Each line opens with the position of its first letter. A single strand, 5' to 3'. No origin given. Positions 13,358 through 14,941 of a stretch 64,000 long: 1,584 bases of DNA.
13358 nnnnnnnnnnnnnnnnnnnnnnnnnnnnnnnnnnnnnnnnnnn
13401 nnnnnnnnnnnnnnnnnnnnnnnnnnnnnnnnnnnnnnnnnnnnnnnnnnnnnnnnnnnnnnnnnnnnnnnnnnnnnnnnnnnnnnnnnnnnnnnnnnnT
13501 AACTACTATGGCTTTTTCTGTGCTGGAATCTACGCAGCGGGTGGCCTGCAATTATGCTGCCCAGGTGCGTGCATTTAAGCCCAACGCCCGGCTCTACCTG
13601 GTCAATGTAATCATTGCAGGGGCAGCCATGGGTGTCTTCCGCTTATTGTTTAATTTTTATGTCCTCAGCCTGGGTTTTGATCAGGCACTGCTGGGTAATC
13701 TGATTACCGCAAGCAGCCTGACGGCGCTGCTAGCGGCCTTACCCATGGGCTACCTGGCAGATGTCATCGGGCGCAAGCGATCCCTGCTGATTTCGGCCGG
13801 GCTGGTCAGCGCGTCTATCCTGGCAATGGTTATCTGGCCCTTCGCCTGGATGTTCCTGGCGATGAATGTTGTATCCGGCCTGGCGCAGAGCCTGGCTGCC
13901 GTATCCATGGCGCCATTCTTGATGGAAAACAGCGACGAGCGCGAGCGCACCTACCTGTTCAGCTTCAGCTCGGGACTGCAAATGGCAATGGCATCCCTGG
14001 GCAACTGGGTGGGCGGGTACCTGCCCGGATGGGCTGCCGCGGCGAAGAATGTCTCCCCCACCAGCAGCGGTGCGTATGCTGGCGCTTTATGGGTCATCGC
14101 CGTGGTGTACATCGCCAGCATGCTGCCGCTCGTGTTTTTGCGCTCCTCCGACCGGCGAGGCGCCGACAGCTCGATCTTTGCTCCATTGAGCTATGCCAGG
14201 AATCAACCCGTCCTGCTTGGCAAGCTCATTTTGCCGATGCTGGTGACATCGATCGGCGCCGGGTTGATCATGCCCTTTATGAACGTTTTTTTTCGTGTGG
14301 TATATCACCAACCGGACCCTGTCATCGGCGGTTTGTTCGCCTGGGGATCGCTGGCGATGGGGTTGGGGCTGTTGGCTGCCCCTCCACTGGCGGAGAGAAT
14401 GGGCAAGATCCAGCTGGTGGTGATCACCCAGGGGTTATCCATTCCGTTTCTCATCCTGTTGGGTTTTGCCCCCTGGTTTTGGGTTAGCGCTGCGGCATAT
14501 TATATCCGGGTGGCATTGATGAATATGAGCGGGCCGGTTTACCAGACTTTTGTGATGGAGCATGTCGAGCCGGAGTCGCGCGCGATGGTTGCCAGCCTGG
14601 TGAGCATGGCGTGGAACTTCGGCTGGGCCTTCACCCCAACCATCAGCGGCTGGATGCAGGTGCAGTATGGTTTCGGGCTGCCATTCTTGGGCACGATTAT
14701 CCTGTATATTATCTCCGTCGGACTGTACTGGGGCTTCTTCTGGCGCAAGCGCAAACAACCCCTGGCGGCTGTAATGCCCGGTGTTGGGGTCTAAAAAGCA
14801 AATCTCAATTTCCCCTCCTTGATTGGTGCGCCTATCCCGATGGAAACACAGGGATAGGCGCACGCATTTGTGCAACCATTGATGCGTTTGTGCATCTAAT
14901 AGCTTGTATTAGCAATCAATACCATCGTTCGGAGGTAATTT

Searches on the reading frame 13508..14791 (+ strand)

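Call 28: search_protein_families(library=pfam, proteins=[window:13508-14791:+], max_evalue=0.00001)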
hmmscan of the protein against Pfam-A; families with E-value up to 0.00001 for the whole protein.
window:13508-14791:+ (428 aa): 1 family
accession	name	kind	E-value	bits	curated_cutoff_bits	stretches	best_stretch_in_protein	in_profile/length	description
PF07690.21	MFS_1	-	1.8e-36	126.2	33.4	2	33-360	4-330/347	Major Facilitator Superfamily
